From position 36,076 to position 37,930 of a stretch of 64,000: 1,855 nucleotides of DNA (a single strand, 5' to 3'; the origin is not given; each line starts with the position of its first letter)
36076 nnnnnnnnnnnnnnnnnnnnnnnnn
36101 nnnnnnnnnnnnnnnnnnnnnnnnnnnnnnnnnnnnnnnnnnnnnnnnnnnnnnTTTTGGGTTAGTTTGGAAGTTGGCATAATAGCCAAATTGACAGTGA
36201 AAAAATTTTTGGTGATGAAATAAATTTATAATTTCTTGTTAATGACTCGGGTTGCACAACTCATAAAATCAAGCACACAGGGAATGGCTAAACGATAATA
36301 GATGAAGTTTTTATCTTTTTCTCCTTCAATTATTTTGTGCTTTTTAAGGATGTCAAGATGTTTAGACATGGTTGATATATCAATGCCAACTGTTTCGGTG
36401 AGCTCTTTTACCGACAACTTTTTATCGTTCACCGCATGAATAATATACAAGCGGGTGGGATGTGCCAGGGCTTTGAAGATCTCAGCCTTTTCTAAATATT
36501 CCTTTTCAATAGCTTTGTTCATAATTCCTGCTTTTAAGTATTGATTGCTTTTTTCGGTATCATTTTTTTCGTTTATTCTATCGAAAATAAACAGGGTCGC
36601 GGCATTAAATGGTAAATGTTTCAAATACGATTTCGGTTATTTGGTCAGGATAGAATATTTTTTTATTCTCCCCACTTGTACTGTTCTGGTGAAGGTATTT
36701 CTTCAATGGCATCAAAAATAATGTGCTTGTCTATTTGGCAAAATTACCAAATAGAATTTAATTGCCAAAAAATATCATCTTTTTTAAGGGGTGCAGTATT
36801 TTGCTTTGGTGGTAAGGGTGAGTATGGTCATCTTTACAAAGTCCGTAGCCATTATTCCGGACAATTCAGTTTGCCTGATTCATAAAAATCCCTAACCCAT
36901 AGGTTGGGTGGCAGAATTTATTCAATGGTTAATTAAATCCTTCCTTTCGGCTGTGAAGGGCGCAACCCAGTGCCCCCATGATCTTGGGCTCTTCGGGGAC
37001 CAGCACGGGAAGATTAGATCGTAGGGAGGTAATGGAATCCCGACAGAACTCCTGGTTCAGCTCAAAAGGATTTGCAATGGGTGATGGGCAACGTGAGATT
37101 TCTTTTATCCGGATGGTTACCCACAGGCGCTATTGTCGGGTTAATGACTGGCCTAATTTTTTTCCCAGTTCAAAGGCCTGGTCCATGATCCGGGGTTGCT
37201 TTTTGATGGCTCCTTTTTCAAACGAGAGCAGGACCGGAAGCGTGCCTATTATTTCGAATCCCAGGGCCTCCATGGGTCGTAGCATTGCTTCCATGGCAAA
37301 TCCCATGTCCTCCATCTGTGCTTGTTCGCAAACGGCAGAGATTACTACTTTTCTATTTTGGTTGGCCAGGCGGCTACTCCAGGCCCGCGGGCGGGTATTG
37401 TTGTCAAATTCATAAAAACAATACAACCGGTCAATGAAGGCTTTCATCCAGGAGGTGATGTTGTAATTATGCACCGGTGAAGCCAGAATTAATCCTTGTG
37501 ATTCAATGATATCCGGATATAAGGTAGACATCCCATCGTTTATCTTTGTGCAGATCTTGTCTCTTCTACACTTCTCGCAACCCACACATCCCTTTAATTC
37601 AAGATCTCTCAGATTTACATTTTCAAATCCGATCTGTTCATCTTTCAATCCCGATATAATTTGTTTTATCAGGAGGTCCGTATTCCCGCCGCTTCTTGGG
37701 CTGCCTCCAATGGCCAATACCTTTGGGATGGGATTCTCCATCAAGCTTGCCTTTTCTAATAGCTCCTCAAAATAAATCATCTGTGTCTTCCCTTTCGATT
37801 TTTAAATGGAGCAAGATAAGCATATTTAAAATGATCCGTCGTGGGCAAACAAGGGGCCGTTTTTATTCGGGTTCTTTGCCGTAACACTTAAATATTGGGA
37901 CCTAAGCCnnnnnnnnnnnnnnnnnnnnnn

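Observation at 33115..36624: ArsR / TAT dihaem redox protein / rhodanese / TauE exporter / porin-like protein: a compact envelope-spanning sulfur-handling operon candidate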

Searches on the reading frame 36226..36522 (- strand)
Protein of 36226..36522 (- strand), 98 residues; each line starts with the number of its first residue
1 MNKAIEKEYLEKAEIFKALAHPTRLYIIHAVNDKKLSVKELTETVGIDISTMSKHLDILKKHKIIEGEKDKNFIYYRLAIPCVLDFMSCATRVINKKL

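Call 23: search_solved_structures(query=window:36226-36522:-, max_evalue=0.001, show_alignments=4)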
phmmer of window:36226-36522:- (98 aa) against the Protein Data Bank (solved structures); distinct sequences matched with E-value up to 0.001: 18.
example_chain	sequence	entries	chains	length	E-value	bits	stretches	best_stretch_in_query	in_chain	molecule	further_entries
6jmi_A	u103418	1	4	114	1.6e-12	50.6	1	8-96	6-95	Uncharacterized HTH-type transcriptional regulator Rv0081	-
3pqj_A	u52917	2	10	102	2.3e-09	40.4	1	5-80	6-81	Biofilm growth-associated repressor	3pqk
6uvu_A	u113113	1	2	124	4.6e-08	36.3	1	11-90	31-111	ArsR family transcriptional regulator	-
9t6t_A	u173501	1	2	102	1.2e-07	34.9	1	6-79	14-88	Lmo1102 protein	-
9t6r_A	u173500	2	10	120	1.9e-07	34.3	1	7-79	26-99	Lmo1102 protein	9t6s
4omy_A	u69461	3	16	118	4.2e-07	33.3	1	13-91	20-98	NolR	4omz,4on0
4k2e_A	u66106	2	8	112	3.5e-06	30.3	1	5-81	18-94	Transcriptional activator HlyU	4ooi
7p6f_AAA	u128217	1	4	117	4.9e-06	29.8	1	11-81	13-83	Transcriptional regulator SrnR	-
1r22_A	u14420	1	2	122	5.2e-06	29.7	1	12-79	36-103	Transcriptional repressor smtB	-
3cuo_A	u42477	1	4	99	7.4e-06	29.2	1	11-81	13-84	Uncharacterized HTH-type transcriptional regulator ygaV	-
3jth_A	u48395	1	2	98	8.2e-06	29.1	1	5-79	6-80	Transcription activator HlyU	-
5znx_A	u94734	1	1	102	1e-05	28.8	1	6-79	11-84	Transcriptional activator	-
2zkz_A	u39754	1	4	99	1.1e-05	28.8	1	11-83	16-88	Transcriptional repressor pagR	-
8qkf_A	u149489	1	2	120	2.6e-05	27.5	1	8-79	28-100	ArsR family transcriptional regulator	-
1r1t_A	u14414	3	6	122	2.8e-05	27.4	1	12-79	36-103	Transcriptional repressor smtB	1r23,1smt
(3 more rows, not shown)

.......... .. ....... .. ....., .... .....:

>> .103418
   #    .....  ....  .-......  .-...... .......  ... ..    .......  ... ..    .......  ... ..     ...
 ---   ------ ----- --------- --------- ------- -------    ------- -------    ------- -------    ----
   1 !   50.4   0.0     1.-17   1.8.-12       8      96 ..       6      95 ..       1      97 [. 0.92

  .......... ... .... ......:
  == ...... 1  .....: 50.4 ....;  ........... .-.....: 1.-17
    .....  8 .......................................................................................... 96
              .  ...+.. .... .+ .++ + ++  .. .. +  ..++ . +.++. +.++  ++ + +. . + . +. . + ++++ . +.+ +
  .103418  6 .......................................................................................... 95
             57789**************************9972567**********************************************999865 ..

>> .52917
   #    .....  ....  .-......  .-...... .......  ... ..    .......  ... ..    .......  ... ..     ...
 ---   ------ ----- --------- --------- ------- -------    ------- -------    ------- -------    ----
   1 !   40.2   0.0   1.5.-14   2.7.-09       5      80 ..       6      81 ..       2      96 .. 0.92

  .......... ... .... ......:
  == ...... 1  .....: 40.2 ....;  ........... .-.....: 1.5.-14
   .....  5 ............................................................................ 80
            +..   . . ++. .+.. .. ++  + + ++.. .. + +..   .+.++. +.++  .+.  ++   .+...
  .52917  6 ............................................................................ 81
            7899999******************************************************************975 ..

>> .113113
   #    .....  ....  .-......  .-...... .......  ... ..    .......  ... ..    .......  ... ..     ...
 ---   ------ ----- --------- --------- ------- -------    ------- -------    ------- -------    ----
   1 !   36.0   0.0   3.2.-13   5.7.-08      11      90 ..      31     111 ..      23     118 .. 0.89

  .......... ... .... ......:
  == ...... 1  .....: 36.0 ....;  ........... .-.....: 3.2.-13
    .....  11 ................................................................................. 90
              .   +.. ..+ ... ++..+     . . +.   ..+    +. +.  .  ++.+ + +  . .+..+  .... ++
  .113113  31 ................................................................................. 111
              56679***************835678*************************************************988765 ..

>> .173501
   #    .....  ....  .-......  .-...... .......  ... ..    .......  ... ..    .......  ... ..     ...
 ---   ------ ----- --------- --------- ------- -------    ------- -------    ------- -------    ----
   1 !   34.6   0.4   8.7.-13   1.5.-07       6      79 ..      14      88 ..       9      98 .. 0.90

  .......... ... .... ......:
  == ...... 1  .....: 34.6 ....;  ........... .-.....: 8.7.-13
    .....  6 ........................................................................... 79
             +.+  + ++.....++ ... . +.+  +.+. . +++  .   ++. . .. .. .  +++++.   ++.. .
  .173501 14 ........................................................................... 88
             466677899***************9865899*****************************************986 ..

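Call 61: find_homologous_proteins(query=window:36226-36522:-, max_evalue=1e-8)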
Query window:36226-36522:- (98 aa): 223 proteins with E <= 1e-8 among 225 candidates; the best 120 are listed.
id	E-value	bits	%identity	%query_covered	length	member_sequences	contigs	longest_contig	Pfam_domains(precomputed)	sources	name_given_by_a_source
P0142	3.7e-51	188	93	99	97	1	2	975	PF12840.14,PF01022.27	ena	-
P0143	6.7e-50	184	92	99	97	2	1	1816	PF12840.14,PF01022.27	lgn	-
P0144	2.7e-49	183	89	99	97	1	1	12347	PF12840.14,PF01022.27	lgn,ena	-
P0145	5.5e-49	182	91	99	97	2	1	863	PF12840.14,PF01022.27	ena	-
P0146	6.3e-49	181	86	99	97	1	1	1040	PF12840.14,PF01022.27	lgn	-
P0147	1.4e-48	180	88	99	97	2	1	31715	PF12840.14,PF01022.27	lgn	-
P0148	2.0e-48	180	86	99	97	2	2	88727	PF12840.14,PF01022.27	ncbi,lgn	-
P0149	4.4e-48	179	89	98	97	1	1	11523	PF12840.14,PF01022.27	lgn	-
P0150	5.4e-48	178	88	99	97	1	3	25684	PF12840.14,PF01022.27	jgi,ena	-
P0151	1.1e-47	177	88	99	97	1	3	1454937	PF12840.14,PF01022.27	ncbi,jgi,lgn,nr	ncbi:MAG: winged helix-turn-helix transcriptional regulator [Bacteroidales bacterium]|jgi:ArsR famil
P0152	1.3e-47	177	87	99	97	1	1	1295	PF12840.14,PF01022.27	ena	-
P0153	1.5e-47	177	88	99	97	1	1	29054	PF12840.14,PF01022.27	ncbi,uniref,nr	ncbi:transcriptional regulator [Labilibaculum filiforme]|uniref:Transcriptional regulator n=1 Tax=La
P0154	1.5e-47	177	90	98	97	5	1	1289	PF12840.14,PF01022.27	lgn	-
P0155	1.8e-47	177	86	99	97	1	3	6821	PF12840.14,PF01022.27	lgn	-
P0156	2.2e-47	176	89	99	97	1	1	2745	PF12840.14,PF01022.27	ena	-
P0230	1.1e-42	161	77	99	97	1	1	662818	PF12840.14,PF01022.27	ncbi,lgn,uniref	ncbi:ArsR/SmtB family transcription factor [Marinifilum sp. RC60d5]|uniref:ArsR/SmtB family transcri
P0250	6.3e-41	156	76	98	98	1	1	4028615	PF12840.14,PF01022.27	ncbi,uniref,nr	ncbi:metalloregulator ArsR/SmtB family transcription factor [Lutibacter sp. A64]|uniref:ArsR/SmtB fa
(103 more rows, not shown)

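Call 63: find_encoding_contigs(protein=P0250, flank=6000, max_places=1)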
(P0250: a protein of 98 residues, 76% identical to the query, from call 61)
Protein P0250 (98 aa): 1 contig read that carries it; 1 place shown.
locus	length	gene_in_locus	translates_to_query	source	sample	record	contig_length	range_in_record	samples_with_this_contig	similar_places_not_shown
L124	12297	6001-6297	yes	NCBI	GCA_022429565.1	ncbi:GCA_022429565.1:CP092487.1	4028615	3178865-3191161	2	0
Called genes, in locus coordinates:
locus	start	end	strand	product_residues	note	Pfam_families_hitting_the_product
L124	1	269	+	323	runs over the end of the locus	PF01551:Peptidase_M23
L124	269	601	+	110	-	PF13411:MerR_1, PF00376:MerR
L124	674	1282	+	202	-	PF04011:LemA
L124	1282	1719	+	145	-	PF04536:TPM_phosphatase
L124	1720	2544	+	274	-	PF04536:TPM_phosphatase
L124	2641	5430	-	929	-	PF13715:CarbopepD_reg_2, PF14905:OMP_b-brl_3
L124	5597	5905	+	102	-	PF00581:Rhodanese (weak)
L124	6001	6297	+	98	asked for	PF12840:HTH_20, PF01022:HTH_5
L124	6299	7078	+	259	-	PF01925:TauE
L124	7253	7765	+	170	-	PF00578:AhpC-TSA, PF00085:Thioredoxin (weak), PF08534:Redoxin (weak), PF13905:Thioredoxin_8 (weak)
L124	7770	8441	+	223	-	PF00578:AhpC-TSA, PF08534:Redoxin, PF20029:DUF6436 (weak), PF13098:Thioredoxin_2 (faint), PF13905:Thioredoxin_8 (weak)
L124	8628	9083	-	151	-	-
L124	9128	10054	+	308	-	PF04055:Radical_SAM, PF16199:Radical_SAM_C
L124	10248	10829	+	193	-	PF00440:TetR_N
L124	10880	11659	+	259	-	PF00106:adh_short, PF08659:KR, PF13561:adh_short_C2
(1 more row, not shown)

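Call 64: find_encoding_contigs(protein=P0230, flank=6000, max_places=1)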
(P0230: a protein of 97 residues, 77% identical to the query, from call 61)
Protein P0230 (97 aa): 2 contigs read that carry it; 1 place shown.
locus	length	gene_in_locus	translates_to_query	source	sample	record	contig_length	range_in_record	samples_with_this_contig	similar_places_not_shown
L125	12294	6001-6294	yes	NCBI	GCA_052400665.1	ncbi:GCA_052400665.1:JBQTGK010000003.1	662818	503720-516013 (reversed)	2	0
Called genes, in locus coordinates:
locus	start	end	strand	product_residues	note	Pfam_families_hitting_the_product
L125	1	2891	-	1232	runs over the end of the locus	PF01433:Peptidase_M1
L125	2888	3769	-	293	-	PF02463:SMC_N (faint), PF00005:ABC_tran, PF13304:AAA_21 (weak)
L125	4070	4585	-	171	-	-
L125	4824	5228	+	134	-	PF00254:FKBP_C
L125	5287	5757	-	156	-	PF00588:SpoU_methylase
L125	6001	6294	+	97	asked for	PF12840:HTH_20, PF01022:HTH_5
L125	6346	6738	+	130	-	PF00581:Rhodanese (weak)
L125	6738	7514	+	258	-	PF01925:TauE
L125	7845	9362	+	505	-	PF11845:Tll0287-like, PF00512:HisKA (weak), PF02518:HATPase_c, PF14501:HATPase_c_5 (weak)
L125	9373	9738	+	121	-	PF00072:Response_reg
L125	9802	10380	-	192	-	PF03167:UDG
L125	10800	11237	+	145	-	PF08821:CGGC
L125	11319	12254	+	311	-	PF04055:Radical_SAM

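Call 65: find_encoding_contigs(protein=P0153, flank=6000, max_places=1)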
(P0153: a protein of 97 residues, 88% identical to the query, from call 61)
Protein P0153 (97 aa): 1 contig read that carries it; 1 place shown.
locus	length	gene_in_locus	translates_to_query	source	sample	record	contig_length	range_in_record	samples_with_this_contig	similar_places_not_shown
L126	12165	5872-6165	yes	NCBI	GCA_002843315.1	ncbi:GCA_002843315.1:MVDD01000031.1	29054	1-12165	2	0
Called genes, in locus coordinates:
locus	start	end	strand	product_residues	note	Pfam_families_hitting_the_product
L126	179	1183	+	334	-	-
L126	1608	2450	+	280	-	PF02498:Bro-N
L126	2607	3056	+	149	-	-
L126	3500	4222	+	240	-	-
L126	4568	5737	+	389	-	PF06283:ThuA (weak)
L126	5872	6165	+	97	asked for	PF12840:HTH_20, PF01022:HTH_5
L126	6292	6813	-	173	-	PF18955:DUF5698, PF10035:DUF2179 (weak)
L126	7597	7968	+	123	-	PF02579:Nitro_FeMo-Co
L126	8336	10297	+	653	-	PF00583:Acetyltransf_1, PF13420:Acetyltransf_4 (weak), PF13673:Acetyltransf_10 (weak), PF13508:Acetyltransf_7, PF14401:RLAN, PF02655:ATP-grasp_3 (weak), PF07478:Dala_Dala_lig_C, PF08443:RimK (weak)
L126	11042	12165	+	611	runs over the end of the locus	PF00920:ILVD_EDD_N, PF24877:ILV_EDD_C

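Call 82: search_protein_families(library=padloc, proteins=[window:36226-36522:-], max_evalue=0.001)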
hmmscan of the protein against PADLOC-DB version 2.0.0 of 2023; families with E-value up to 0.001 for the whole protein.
window:36226-36522:- (98 aa): 10 families
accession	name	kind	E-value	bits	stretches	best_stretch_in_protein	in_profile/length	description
PDLC01720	Csa3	-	2.8e-16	58.1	1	5-79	8-89/118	Csa3_1_CAS-I-II-III-IV-V-VI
PDLC01438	Csa3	-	4e-14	51.4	1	4-84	130-207/305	"CAS-I,CAS-II,CAS-III,CAS-IV,CAS-V,CAS-VI; associated_signaling"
PDLC01434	CasR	-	3.2e-07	28.4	1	22-73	128-178/191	"CAS-I,CAS-II,CAS-III,CAS-IV,CAS-V,CAS-VI; associated_signaling"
PDLC01268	CasR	-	9.3e-07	27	1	23-74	125-174/179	"CAS-I,CAS-II,CAS-III,CAS-IV,CAS-V,CAS-VI; associated_signaling"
PDLC01848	CARF3--CARF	-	2.1e-05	22.3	1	19-69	134-183/197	-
PDLC01857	CARF3--CARF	-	6.4e-05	20.7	1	22-72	131-180/201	-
PDLC01849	CARF3--CARF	-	0.00014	19.7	1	22-69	138-185/197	-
PDLC01852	CARF3--CARF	-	0.00021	19.3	1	14-70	136-192/208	-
PDLC01853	CARF3--CARF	-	0.00023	18.9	1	26-72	145-191/209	-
PDLC01044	Csa3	-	0.00027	18.9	1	20-68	134-180/194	Type I-A associated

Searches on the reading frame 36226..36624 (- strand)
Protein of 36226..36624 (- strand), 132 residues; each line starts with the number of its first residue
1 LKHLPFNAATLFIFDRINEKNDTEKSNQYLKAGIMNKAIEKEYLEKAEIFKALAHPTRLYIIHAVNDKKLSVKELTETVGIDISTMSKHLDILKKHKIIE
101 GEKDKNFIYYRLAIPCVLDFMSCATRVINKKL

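Call 3: search_protein_families(library=pfam, proteins=[window:36226-36624:-], max_evalue=0.01)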
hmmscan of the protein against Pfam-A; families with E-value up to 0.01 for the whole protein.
window:36226-36624:- (132 aa): 7 families
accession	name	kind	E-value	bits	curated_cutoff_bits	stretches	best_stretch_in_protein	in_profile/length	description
PF12840.13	HTH_20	-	2.7e-10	40.5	27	1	53-101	1-50/51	Helix-turn-helix domain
PF01022.26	HTH_5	-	1e-08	35.4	22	1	55-98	1-44/47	Bacterial regulatory protein, arsR family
PF12802.13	MarR_2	-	0.00015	22.3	27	1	57-104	6-55/61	MarR family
PF25212.1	HVO_A0114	-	0.00016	21.9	27.6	1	45-106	11-73/84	HVO_A0114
PF24038.1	DUF7347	-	0.00031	21.4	27.6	1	47-98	2-57/77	Domain of unknown function (DUF7347)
PF01047.28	MarR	-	0.0017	18.7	24.6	1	69-105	17-53/59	MarR family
PF13412.12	HTH_24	-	0.0078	16.2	21.9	0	67-100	15-48/48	Winged helix-turn-helix DNA-binding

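Call 4: search_protein_families(library=ncbifam, proteins=[window:36226-36624:-], max_evalue=0.01)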
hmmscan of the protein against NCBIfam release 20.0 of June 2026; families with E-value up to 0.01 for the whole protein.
window:36226-36624:- (132 aa): 14 families
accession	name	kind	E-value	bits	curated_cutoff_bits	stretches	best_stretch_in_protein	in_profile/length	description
NF033788.1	HTH_metalloreg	subfamily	1e-21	76.5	55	1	47-120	2-76/77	metalloregulator ArsR/SmtB family transcription factor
NF033789.1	repress_SdpR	subfamily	2e-17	62.8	100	1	49-123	1-75/79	autorepressor SdpR family transcription factor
NF040642.1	sulf_sens_BigR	equivalog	4e-14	52.5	155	1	39-113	3-77/95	sulfite-sensing transcriptional repressor BigR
NF045707.1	Dbac_1936_reg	equivalog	1.1e-11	44.6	115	1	42-123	3-84/99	ArsR/SmtB-type metalloregulator TsoR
NF052532.1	TransRegPagRBaca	equivalog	2.3e-10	40.4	170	1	34-121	4-92/99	transcriptional repressor PagR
NF041413.1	ArsR_Rv2640c_fam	equivalog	5.3e-07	30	155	1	40-112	26-101/118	Rv2640c family ArsR-like transcriptional regulator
NF053755.1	MsvR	equivalog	4.6e-06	26.5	220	1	48-105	5-62/236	transcriptional factor MsvR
NF007528.0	PRK10141.1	subfamily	7.9e-06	25.7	97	1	44-113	4-74/117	metalloregulator ArsR/SmtB family transcription factor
TIGR01884.1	cas_HTH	subfamily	1.2e-05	24.8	60.2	1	47-109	133-196/202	CRISPR-associated CARF protein Csa3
NF047906.1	CdPbTransRegCmtR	equivalog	0.00014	21.8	150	1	49-114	14-79/104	Cd(II)/Pb(II)-sensing metalloregulatory transcriptional regulator CmtR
NF033516.0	transpos_IS3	equivalog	0.0013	18.1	160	1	21-91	55-122/369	IS3 family transposase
TIGR02944.1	suf_reg_Xantho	equivalog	0.0016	18.8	110.65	1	60-105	16-61/130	SUF system Fe-S cluster assembly regulator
TIGR01889.1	Staph_reg_Sar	paralog_domain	0.0048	17.2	62.6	1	37-101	15-75/109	staphylococcal accessory regulator family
NF041396.1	TranRegLrp_Halo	equivalog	0.0079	16.1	190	0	64-101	14-51/149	HTH-type transcriptional regulator Lrp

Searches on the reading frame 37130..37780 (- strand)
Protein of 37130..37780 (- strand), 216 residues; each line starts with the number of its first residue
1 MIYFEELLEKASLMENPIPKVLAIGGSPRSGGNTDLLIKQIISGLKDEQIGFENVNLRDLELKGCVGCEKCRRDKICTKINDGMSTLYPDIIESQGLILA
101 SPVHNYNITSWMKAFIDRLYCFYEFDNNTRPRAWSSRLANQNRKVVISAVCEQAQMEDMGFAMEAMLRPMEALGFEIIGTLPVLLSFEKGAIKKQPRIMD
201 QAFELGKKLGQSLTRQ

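Call 3: search_protein_families(library=pfam, proteins=[window:37130-37780:-], max_evalue=0.01)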
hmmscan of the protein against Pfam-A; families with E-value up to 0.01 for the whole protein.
window:37130-37780:- (216 aa): 2 families
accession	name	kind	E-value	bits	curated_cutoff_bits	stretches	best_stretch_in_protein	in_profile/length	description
PF03358.20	FMN_red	-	1.5e-18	67.3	24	1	19-129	1-99/152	NADPH-dependent FMN reductase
PF02525.22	Flavodoxin_2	-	1.2e-09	38.6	27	1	20-175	2-164/198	Flavodoxin-like fold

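Call 4: search_protein_families(library=ncbifam, proteins=[window:37130-37780:-], max_evalue=0.01)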
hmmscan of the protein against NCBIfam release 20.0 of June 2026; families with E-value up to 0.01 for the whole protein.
window:37130-37780:- (216 aa): 1 family
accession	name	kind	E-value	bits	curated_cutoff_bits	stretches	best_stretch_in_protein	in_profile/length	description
TIGR03567.1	FMN_reduc_SsuE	equivalog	1.1e-05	25.4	164.05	1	20-119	1-91/171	NADPH-dependent FMN reductase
